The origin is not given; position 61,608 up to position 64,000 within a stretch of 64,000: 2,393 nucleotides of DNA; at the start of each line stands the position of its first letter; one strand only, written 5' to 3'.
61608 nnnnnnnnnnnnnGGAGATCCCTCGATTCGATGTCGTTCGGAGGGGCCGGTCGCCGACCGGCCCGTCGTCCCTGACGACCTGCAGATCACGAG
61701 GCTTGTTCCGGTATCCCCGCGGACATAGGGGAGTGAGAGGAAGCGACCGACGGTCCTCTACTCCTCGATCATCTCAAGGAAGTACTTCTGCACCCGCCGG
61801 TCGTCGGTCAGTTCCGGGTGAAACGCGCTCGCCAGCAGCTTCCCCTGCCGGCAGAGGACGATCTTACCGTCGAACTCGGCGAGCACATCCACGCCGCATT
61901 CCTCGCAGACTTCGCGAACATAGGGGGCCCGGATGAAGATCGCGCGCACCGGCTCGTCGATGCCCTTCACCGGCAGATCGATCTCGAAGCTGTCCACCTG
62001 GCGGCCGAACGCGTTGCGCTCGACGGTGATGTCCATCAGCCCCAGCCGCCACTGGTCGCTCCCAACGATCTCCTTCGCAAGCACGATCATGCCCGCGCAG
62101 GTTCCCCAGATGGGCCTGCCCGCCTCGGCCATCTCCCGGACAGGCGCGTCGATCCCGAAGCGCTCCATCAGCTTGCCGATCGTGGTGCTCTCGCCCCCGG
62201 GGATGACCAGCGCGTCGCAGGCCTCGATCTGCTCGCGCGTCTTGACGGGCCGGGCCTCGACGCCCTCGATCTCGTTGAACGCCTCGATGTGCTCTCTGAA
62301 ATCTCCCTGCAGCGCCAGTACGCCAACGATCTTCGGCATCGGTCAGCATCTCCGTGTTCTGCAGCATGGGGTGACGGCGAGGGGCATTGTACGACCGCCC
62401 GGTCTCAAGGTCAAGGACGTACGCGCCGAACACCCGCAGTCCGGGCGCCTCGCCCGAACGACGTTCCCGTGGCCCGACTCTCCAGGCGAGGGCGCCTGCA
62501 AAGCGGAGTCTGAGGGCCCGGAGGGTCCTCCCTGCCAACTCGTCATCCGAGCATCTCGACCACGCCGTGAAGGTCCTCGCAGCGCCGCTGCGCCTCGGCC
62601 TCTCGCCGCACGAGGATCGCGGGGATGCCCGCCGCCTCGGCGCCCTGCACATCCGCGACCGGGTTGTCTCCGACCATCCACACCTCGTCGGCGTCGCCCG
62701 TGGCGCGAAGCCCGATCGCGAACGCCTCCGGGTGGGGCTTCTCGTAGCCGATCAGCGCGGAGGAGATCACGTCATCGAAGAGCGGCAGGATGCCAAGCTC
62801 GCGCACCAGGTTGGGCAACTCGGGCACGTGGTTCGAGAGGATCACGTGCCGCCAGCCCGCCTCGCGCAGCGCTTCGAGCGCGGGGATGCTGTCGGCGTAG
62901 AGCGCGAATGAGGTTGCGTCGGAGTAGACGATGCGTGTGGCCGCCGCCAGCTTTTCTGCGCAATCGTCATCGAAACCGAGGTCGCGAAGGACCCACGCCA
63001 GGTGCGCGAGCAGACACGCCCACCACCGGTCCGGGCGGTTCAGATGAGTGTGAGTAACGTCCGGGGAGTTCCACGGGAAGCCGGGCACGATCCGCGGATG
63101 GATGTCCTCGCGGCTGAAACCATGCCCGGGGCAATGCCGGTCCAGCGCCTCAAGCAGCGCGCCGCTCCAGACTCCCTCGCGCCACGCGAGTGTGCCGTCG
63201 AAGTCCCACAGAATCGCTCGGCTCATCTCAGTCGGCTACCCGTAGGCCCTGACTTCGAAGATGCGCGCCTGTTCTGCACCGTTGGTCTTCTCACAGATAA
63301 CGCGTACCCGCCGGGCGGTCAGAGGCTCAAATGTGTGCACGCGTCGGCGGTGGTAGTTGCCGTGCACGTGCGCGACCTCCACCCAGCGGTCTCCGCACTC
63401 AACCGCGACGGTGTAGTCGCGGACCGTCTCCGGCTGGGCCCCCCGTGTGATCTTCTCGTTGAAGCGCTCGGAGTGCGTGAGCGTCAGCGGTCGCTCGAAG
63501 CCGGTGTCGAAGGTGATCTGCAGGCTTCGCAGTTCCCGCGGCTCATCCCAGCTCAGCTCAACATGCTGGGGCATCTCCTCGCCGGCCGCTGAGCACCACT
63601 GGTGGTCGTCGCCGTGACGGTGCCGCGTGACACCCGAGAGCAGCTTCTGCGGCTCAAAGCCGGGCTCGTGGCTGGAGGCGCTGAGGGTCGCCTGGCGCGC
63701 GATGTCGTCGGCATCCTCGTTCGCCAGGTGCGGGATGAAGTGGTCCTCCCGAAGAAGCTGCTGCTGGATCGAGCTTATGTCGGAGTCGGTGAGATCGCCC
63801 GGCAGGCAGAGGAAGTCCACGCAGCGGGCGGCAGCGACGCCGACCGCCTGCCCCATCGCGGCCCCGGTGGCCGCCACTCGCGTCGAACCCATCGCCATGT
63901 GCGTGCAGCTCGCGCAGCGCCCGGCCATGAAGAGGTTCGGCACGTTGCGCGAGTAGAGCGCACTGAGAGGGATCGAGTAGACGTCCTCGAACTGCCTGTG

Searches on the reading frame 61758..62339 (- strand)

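Call 10: search_protein_families(library=pfam, proteins=[window:61758-62339:-], max_evalue=0.00001)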
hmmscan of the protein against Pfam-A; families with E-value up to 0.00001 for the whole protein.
window:61758-62339:- (193 aa): 3 families
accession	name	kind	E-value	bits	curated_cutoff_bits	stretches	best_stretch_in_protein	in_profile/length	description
PF01174.25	SNO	-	1.6e-67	227.5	27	1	7-192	1-187/188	SNO glutamine amidotransferase family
PF07685.20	GATase_3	-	1.1e-10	41.9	27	1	18-110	16-119/196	CobB/CobQ-like glutamine amidotransferase domain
PF03575.23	Peptidase_S51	-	1.2e-06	28.8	23.9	1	22-94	64-136/206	Peptidase family S51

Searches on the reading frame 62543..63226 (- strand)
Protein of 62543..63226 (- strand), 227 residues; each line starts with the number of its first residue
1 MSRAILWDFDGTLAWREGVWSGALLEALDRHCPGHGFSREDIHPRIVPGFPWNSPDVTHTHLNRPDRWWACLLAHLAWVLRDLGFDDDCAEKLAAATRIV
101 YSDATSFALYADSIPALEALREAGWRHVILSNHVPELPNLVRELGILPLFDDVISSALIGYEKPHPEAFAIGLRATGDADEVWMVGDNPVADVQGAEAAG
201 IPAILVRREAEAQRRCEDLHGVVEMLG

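Call 10: search_protein_families(library=pfam, proteins=[window:62543-63226:-], max_evalue=0.00001)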
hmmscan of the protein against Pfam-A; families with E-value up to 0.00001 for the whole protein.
window:62543-63226:- (227 aa): 3 families
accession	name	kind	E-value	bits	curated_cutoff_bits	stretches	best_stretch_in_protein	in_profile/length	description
PF00702.32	Hydrolase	-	2.3e-23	84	26.4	1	3-200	2-191/191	haloacid dehalogenase-like hydrolase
PF13419.12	HAD_2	-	7.7e-16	59.1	23.8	1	79-206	48-178/178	Haloacid dehalogenase-like hydrolase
PF13242.12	Hydrolase_like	-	2.1e-11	44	22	1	162-217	3-59/75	HAD-hyrolase-like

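Call 49: find_encoding_contigs(protein=window:62543-63226:-, flank=10000, max_places=1)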
Protein window:62543-63226:- (227 aa): 4 contigs read that carry it; 1 place shown.
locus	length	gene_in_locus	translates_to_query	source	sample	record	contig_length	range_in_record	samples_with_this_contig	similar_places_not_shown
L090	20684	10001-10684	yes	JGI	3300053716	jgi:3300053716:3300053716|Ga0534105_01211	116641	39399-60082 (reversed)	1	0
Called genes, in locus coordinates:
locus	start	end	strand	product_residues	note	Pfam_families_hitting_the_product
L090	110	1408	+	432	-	PF00275:EPSP_synthase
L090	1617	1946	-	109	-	-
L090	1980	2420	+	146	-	PF06723:MreB_Mbl, PF14450:FtsA (weak)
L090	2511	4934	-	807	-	PF13088:BNR_2 (faint), PF25852:DUF6242_C (faint), PF15902:Sortilin-Vps10 (faint), PF02012:BNR (faint), PF14870:PSII_BNR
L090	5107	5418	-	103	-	-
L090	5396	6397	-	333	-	PF00872:Transposase_mut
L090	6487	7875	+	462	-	PF01609:DDE_Tnp_1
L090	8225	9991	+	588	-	PF00890:FAD_binding_2 (weak), PF07992:Pyr_redox_2 (faint), PF12831:FAD_oxidored, PF00754:F5_F8_type_C (faint)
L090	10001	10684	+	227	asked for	PF00702:Hydrolase, PF12710:HAD (faint), PF13419:HAD_2, PF13242:Hydrolase_like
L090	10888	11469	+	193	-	PF01174:SNO, PF03575:Peptidase_S51 (weak), PF07685:GATase_3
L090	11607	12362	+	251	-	PF00483:NTP_transferase, PF12804:NTP_transf_3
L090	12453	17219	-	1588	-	PF25292:Beta-prop_CGLA (faint), PF13517:FG-GAP_3 (weak)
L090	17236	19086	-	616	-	-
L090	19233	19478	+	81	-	-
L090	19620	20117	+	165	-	-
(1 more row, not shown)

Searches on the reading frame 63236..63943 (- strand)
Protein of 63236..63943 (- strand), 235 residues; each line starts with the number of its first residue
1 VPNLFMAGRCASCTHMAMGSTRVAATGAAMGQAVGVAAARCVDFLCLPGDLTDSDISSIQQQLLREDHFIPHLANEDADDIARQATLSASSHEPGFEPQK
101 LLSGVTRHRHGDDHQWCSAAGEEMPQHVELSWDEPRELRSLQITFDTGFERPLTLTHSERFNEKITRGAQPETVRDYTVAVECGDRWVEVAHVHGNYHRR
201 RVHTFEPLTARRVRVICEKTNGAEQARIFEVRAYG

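Call 10: search_protein_families(library=pfam, proteins=[window:63236-63943:-], max_evalue=0.00001)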
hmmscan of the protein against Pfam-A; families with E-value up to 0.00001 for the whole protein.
window:63236-63943:- (235 aa): 2 families
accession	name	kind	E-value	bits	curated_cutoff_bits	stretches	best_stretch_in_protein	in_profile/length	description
PF12831.13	FAD_oxidored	-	7.4e-15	55.6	27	1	2-63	358-416/416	FAD dependent oxidoreductase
PF00754.31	F5_F8_type_C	-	3.9e-08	33.9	28.2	0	156-230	42-126/127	F5/8 type C domain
